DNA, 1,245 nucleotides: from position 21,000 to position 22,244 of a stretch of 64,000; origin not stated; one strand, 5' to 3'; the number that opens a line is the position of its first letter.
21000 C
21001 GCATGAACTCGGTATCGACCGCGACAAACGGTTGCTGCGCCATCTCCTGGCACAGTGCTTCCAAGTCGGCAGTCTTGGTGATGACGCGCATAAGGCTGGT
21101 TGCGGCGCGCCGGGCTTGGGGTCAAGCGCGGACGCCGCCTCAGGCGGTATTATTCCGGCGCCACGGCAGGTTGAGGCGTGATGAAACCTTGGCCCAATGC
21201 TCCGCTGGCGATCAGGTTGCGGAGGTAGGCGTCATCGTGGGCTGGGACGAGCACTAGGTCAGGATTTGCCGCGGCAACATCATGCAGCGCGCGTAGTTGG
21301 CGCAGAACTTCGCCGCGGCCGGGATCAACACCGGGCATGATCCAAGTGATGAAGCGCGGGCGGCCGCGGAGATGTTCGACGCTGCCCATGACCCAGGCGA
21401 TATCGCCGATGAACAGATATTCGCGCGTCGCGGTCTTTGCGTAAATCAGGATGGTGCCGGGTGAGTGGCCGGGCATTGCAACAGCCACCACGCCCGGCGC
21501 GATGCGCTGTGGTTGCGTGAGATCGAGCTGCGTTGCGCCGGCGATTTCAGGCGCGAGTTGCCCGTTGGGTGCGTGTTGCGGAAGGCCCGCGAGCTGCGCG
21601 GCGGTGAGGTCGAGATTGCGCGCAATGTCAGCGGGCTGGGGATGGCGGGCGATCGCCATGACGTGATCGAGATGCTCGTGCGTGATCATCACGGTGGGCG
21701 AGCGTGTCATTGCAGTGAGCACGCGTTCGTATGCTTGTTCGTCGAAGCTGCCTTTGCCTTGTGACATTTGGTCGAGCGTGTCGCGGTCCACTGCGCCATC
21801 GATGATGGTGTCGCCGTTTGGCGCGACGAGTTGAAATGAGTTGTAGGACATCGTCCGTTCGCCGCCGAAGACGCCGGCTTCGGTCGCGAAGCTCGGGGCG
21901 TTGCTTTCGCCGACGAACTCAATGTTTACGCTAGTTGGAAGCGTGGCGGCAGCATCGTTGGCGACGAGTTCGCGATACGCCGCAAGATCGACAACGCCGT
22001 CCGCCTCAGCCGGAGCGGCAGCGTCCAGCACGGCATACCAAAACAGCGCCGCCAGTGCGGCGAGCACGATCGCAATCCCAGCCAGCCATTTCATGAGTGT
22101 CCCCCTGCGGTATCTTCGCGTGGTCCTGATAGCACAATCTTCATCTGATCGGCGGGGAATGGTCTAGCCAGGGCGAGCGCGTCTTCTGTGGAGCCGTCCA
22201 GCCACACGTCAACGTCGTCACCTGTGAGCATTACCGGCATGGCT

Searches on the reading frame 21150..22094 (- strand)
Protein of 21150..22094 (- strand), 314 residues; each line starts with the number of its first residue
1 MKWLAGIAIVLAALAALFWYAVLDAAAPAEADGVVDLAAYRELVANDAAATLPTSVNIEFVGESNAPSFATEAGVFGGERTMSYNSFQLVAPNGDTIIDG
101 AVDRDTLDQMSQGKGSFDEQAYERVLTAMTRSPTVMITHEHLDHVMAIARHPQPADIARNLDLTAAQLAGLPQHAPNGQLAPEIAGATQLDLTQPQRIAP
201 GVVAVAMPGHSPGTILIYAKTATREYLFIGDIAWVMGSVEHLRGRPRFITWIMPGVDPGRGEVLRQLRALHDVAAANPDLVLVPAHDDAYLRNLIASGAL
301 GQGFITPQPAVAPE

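Call 39: search_protein_families(library=pfam, proteins=[window:21150-22094:-], max_evalue=0.01)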
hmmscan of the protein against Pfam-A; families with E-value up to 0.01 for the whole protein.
window:21150-22094:- (314 aa): 1 family
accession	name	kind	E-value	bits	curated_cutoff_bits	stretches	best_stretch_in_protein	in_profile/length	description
PF12706.13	Lactamase_B_2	-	0.0014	18.7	27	1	133-242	32-153/200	Beta-lactamase superfamily domain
